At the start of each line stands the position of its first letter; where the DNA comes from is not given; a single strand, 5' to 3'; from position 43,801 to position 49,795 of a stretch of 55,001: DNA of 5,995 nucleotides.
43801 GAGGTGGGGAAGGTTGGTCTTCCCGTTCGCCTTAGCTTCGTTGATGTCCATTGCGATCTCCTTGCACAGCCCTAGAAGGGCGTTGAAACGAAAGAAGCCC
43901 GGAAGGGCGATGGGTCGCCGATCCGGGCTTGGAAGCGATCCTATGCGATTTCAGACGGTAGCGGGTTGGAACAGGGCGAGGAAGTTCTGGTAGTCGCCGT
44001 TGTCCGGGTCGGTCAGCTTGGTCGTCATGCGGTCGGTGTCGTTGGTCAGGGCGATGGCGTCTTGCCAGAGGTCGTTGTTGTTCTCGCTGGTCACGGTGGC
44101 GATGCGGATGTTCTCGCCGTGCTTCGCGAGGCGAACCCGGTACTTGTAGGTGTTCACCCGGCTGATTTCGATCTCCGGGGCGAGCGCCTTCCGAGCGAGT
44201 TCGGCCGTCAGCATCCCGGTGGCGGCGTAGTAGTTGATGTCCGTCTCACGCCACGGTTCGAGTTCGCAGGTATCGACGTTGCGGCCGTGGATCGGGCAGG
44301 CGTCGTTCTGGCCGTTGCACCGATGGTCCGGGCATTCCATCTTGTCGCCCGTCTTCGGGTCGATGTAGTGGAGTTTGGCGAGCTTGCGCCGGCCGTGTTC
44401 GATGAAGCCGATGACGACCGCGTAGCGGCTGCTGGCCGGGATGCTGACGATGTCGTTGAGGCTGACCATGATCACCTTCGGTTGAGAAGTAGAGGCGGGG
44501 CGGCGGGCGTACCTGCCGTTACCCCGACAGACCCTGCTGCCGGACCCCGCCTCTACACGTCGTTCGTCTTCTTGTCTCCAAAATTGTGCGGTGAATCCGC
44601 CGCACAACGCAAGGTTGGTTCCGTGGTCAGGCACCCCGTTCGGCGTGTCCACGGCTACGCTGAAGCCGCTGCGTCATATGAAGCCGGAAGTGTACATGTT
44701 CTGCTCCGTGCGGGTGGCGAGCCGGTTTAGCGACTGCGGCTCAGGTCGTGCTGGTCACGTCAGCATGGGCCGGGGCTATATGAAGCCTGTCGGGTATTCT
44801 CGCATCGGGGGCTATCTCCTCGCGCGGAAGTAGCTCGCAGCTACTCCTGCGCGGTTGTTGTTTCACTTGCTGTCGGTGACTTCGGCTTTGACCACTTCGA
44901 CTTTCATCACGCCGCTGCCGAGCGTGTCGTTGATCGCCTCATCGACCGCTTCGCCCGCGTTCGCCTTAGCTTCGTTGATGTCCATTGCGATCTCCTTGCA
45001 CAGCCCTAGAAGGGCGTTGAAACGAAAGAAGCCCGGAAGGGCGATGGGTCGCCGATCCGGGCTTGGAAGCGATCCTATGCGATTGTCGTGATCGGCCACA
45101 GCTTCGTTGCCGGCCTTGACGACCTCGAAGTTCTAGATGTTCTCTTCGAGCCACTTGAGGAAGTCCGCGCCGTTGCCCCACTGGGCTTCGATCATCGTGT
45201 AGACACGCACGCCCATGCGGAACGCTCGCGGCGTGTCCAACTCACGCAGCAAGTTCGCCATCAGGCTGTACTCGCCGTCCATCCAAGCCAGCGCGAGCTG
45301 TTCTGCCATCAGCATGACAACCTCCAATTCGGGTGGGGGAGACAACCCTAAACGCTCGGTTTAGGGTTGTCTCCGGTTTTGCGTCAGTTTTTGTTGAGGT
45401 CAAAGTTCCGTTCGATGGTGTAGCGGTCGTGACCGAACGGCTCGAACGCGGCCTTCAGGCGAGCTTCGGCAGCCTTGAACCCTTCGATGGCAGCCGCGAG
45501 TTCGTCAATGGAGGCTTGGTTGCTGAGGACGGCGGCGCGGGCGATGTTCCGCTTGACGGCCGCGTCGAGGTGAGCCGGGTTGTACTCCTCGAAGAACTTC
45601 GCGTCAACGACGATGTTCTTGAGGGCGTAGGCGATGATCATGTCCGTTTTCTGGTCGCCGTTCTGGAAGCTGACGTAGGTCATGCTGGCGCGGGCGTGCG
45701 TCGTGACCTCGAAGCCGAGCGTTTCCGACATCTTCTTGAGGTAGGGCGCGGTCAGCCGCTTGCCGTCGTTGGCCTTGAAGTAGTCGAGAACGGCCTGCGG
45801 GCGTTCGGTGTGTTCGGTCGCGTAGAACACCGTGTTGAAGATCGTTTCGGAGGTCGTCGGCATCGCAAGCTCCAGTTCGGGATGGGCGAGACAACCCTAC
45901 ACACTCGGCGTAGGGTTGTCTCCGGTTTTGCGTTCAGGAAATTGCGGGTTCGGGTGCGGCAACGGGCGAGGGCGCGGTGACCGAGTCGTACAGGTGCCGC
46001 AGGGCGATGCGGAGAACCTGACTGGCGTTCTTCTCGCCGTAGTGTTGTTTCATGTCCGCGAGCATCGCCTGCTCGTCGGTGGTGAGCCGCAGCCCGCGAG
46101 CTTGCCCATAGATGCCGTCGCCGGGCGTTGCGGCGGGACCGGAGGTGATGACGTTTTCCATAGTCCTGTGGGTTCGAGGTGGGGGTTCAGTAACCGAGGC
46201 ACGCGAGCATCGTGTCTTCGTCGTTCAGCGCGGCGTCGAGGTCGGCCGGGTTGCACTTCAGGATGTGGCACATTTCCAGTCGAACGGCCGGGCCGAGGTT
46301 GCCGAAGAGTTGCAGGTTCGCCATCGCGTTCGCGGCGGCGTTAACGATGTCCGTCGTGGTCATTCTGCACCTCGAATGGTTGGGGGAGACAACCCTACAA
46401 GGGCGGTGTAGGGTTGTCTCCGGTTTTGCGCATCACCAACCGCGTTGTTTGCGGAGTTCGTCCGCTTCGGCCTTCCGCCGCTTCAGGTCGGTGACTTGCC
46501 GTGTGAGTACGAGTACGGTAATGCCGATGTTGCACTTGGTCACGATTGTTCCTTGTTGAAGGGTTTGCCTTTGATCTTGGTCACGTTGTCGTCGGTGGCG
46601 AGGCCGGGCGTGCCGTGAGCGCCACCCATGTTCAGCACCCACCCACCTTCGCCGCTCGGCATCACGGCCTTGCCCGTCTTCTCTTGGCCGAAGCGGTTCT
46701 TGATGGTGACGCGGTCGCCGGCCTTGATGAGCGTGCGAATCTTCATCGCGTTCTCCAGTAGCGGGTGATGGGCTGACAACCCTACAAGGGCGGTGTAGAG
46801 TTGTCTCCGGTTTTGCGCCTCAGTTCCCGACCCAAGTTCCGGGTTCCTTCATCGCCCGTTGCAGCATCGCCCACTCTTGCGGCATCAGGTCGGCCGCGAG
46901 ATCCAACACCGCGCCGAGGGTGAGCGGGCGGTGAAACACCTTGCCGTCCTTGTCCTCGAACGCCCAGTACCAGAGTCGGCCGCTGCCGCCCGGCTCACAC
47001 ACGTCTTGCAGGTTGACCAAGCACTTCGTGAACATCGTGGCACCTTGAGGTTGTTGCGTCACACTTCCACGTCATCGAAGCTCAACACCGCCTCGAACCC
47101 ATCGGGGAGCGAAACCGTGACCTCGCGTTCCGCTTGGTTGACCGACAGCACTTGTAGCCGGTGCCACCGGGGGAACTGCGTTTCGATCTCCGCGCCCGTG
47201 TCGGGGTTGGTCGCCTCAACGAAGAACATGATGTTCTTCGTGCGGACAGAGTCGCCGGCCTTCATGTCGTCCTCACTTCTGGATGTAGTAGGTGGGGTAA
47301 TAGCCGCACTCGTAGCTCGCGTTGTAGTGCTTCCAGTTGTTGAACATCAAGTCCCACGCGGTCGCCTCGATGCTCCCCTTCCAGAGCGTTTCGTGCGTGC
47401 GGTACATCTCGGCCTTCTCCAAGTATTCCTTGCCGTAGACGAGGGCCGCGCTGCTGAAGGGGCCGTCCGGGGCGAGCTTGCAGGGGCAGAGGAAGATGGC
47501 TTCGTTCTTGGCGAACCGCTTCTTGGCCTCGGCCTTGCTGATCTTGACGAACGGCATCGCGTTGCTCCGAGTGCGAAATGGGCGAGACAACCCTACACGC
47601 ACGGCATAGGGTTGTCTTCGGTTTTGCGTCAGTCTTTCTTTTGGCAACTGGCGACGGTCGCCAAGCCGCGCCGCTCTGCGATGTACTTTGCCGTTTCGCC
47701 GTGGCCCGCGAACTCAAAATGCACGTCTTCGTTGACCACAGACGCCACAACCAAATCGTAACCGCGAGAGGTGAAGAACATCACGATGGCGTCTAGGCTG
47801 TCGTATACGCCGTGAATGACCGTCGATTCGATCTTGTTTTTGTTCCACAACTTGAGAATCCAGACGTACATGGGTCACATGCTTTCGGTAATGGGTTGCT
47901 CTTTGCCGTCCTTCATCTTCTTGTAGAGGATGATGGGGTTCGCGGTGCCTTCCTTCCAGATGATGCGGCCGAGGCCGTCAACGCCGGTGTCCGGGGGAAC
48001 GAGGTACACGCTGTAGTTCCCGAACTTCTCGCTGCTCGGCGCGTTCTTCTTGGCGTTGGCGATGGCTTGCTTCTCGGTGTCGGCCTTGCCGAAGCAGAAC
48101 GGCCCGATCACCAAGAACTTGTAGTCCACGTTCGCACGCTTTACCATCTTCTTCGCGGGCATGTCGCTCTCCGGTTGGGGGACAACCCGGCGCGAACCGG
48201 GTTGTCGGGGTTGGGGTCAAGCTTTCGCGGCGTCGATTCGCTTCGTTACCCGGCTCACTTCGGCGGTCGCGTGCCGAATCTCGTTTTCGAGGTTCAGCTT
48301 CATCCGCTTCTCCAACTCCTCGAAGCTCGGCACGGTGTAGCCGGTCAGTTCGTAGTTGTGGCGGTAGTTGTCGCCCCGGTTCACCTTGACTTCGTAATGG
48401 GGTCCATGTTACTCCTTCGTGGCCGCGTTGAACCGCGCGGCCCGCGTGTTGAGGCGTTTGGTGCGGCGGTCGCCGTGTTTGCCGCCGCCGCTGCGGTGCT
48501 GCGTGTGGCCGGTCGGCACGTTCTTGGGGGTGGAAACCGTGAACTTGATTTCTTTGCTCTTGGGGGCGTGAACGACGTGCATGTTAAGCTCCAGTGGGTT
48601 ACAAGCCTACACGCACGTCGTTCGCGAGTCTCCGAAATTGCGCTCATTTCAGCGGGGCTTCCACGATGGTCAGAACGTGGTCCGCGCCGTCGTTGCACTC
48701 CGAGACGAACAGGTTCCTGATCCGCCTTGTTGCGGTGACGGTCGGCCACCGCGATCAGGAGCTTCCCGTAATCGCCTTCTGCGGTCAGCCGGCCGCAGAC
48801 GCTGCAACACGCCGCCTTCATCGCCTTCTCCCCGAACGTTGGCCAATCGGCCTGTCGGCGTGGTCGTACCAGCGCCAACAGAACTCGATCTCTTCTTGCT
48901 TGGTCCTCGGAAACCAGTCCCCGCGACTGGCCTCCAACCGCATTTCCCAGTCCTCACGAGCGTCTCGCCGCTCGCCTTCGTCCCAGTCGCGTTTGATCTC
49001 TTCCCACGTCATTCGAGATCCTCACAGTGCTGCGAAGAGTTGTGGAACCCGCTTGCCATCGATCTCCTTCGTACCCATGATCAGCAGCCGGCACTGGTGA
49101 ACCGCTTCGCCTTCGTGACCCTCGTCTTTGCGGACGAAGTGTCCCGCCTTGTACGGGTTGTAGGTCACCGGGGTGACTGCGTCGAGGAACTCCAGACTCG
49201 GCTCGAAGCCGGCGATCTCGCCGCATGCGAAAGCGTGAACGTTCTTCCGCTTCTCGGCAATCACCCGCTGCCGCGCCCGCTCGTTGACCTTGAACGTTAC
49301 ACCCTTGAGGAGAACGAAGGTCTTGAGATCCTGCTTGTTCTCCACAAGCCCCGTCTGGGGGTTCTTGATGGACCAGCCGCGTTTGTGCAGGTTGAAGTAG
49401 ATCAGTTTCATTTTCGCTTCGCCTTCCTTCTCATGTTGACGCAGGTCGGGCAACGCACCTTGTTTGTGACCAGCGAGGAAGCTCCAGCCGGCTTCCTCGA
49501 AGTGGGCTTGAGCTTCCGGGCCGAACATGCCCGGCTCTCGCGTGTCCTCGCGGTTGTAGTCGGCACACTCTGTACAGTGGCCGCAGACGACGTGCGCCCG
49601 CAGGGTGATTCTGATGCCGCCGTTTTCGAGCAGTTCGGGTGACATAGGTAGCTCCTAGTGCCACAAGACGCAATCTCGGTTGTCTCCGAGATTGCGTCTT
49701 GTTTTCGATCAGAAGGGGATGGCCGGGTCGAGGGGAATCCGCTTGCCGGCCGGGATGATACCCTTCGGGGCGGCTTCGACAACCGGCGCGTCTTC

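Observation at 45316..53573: Thirteen copies of a conserved bipartite intergenic element, always directly after a stop codon and before the next SD-ATG, across a 9-kb array of small minus-strand genes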

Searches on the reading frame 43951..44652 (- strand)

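Call 19: search_protein_families(library=pfam, proteins=[window:43951-44652:-], max_evalue=0.1)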
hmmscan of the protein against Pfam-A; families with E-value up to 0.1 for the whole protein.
window:43951-44652:- (233 aa): 0 families

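Call 20: search_protein_families(library=phrogs, proteins=[window:43951-44652:-], max_evalue=0.1)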
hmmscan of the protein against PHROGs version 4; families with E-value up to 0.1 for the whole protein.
window:43951-44652:- (233 aa): 1 family
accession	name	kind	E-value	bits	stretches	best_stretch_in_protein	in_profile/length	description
phrog_23588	-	unknown function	0.034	15.1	0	179-212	26-60/62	-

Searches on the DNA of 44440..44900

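Call 106: search_rna_families(source=window, start=44440, end=44900, threshold=evalue, max_evalue=1, show_alignments=1)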
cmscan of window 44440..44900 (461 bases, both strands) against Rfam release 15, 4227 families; matches with E-value up to 1: 2.
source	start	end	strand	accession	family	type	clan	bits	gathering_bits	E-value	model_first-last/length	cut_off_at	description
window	44488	44557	-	RF00988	mir-657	Gene; miRNA;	-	19.1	69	0.45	1-86/86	no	mir-657 microRNA precursor family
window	44482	44562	-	RF04288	mir-9201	Gene; miRNA;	CL00147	17.1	95.5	0.76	1-81/81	no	mir-9201 microRNA precursor family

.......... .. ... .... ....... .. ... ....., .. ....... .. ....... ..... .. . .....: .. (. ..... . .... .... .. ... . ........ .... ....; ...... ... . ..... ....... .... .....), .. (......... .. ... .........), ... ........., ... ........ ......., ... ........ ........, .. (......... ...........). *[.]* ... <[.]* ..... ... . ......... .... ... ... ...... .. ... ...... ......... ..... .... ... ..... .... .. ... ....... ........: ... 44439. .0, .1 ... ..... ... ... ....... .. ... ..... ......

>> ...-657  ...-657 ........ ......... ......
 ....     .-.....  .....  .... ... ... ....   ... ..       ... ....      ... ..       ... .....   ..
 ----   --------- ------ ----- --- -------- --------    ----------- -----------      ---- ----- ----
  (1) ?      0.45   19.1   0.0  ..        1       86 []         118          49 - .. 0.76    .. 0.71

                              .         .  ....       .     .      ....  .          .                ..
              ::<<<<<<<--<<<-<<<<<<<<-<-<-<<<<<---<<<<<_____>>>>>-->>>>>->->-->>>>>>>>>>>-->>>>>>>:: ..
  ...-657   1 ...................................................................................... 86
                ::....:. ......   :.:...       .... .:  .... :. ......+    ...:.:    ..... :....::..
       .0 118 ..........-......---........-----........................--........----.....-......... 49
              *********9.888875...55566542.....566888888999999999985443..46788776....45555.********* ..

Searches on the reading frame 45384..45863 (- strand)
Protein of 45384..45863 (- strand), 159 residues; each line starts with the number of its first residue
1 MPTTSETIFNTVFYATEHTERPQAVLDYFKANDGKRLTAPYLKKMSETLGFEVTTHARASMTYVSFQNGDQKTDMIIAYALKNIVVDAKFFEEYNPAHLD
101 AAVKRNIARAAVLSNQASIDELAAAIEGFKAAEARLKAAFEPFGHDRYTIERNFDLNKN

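Call 19: search_protein_families(library=pfam, proteins=[window:45384-45863:-], max_evalue=0.1)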
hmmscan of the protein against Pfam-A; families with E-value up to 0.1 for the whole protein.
window:45384-45863:- (159 aa): 1 family
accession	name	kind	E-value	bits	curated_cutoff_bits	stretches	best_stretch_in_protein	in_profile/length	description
PF04022.17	Staphylcoagulse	-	0.0084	16.1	19.7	1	40-63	2-25/27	Staphylocoagulase repeat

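Call 20: search_protein_families(library=phrogs, proteins=[window:45384-45863:-], max_evalue=0.1)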
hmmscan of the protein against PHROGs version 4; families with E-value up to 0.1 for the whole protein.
window:45384-45863:- (159 aa): 0 families

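Call 40: find_homologous_proteins(query=window:45384-45863:-)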
Query window:45384-45863:- (159 aa): 4 proteins with E <= 0.001 among 171 candidates.
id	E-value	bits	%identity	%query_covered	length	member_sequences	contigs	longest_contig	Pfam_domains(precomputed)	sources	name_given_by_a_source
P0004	5.1e-98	343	100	100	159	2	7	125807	-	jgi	jgi:hypothetical protein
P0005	2.6e-60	221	68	100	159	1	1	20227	-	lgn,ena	-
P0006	6.1e-51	190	60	99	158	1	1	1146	-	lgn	-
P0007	6.1e-49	184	59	99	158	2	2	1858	-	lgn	-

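Call 41: find_encoding_contigs(protein=P0005, flank=10000)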
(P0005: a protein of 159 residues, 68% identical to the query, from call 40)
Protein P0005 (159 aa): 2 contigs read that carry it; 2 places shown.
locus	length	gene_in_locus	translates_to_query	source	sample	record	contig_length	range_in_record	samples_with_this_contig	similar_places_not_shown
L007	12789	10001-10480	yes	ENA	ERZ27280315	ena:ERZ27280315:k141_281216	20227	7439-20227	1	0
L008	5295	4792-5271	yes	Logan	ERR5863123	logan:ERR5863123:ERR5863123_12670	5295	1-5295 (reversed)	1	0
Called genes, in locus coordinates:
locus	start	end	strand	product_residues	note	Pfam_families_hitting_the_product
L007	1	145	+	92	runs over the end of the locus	-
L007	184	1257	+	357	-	PF05496:RuvB_N (faint), PF00004:AAA, PF07728:AAA_5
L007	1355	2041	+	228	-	-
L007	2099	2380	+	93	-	-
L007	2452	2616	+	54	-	-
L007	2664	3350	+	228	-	-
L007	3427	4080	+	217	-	-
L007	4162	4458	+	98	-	-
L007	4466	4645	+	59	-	-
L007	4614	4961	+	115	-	-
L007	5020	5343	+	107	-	-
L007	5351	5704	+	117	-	-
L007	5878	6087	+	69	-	-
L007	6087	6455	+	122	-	-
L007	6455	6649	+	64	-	-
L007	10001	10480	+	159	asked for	-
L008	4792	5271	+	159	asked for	-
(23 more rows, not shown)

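Call 42: find_encoding_contigs(protein=P0004, flank=10000, max_places=7)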
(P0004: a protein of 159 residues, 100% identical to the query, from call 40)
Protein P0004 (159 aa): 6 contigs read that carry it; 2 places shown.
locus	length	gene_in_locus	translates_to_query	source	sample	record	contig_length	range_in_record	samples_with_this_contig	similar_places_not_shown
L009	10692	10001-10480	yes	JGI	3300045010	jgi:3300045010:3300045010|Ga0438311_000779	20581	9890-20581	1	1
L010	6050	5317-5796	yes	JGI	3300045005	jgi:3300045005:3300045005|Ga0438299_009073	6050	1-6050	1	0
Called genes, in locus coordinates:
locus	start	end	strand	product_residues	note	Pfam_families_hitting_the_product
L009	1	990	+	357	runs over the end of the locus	PF05496:RuvB_N (faint), PF00004:AAA, PF07728:AAA_5 (weak)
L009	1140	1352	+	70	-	-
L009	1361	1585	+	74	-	-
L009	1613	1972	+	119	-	-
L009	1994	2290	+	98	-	-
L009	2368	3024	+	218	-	-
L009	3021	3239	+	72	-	-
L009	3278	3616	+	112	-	-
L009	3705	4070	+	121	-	-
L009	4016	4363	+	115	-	-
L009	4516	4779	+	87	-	-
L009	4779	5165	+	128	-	-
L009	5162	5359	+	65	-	-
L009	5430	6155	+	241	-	-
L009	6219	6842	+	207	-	PF25735:Phage_L5_gp82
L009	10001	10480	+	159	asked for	-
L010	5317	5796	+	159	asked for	-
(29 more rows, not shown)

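Call 78: search_dna_similar(query=window:45384-45863:-, collection=phages, mode=protein, max_evalue=0.001, max_rows=10)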
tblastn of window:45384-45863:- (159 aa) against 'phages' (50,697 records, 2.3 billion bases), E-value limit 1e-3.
No match.

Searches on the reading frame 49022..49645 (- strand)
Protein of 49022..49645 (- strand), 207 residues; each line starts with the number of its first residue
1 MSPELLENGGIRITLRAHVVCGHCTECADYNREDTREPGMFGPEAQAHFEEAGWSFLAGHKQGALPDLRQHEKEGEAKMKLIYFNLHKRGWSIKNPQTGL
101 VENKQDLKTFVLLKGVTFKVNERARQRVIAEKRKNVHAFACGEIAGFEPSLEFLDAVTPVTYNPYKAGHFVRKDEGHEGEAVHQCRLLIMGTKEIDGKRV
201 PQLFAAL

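Call 19: search_protein_families(library=pfam, proteins=[window:49022-49645:-], max_evalue=0.1)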
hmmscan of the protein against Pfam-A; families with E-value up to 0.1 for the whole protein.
window:49022-49645:- (207 aa): 1 family
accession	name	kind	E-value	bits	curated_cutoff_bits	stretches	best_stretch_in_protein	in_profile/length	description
PF25735.1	Phage_L5_gp82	-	2.2e-24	86.1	27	1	82-185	10-110/120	Mycobacterium phage L5 gene 82 protein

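Call 20: search_protein_families(library=phrogs, proteins=[window:49022-49645:-], max_evalue=0.1)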
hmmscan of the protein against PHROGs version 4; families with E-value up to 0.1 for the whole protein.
window:49022-49645:- (207 aa): 1 family
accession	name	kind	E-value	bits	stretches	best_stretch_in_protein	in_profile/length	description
phrog_586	-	unknown function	1.7e-25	90.4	1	81-188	9-112/122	-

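Call 25: search_dna_similar(query=window:49022-49645:-, collection=phages, mode=protein, max_rows=15)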
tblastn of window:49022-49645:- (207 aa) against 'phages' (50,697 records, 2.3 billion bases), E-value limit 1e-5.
Records with a match: 451; places in all: 464; records where one place covers at least 80% of the query: 0.
Best place of each record, by identity: <60% 451.
By first word of the organism name: Mycobacterium 381; Bacillus 42; Salinibacter 5; Roseobacter 3; Puniceispirillum 2; Acinetobacter 2; Rhodococcus 2; Ruegeria 2; Myxococcus 1; Geobacillus 1; and 10 more.
By host as written in the record: Mycobacterium smegmatis mc2 155 303; Mycobacterium smegmatis mc#155 45; Mycobacterium smegmatis mc2155 19; Bacillus subtilis 7; Bacillus subtilis BEST7003 6; - 4; Bacillus pumilus GR8 4; Salinibacter ruber M8 4; and 40 more.
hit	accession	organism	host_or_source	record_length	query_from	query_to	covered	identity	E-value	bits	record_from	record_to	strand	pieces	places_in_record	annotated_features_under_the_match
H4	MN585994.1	Mycobacterium phage SheaKeira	Mycobacterium smegmatis mc2 155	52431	20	175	75%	35.0%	2e-12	71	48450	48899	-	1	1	86: hypothetical protein | 87: hypothetical protein | 88: hypothetical protein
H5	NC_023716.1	Mycobacterium phage Alma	Mycobacterium smegmatis mc2 155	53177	63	195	64%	38.7%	4e-13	73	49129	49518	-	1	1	89: hypothetical protein | 90: hypothetical protein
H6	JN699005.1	Mycobacterium phage Alma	Mycobacterium smegmatis mc2 155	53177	63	195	64%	38.7%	4e-13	73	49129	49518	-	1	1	89: hypothetical protein | 90: hypothetical protein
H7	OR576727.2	Myxococcus phage Mx1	Myxococcus sp.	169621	34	172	67%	36.0%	2e-10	65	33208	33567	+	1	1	hypothetical protein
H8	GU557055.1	Puniceispirillum phage HMO-2011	Candidatus Puniceispirillum marinum ...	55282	62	194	64%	36.1%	3e-14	76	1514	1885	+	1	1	hypothetical protein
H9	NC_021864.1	Puniceispirillum phage HMO-2011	Candidatus Puniceispirillum marinum ...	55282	62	194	64%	36.1%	3e-14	76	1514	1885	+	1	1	hypothetical protein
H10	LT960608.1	Bacillus phage SBSphiJ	Bacillus subtilis BEST7003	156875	82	207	61%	38.1%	2e-11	68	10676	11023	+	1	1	record has no annotation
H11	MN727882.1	Geobacillus phage GBK1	Geobacillus kaustophilus ATCC 8005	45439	82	191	53%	43.6%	1e-15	80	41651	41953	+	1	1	hypothetical protein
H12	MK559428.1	Mycobacterium phage Elephantoon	Mycobacterium smegmatis mc2 155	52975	70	195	61%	37.7%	2e-12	71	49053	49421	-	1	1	91: hypothetical protein | 92: hypothetical protein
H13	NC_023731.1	Mycobacterium phage Trixie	Mycobacterium smegmatis mc2 155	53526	24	175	73%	30.7%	2e-9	62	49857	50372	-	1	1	88: hypothetical protein | 89: hypothetical protein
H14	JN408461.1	Mycobacterium phage Trixie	Mycobacterium smegmatis mc2 155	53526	24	175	73%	30.7%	2e-9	62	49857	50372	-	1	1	88: hypothetical protein | 89: hypothetical protein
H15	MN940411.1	Phage f2b1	Staphylococcus aureus ZH 2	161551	76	178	50%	45.2%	2e-12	71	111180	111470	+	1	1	hypothetical protein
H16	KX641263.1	Mycobacterium phage Kalpine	Mycobacterium smegmatis mc2 155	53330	39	175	66%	33.8%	2e-8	59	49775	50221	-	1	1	91: hypothetical protein | 92: hypothetical protein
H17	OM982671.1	Bacillus phage SBSphiJ4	Bacillus subtilis BEST7003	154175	82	199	57%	39.0%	2e-11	68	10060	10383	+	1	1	hypothetical protein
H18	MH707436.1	Bacillus phage BSP36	Bacillus subtilis KCCM 11780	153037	82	199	57%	39.0%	3e-11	67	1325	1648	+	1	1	hypothetical protein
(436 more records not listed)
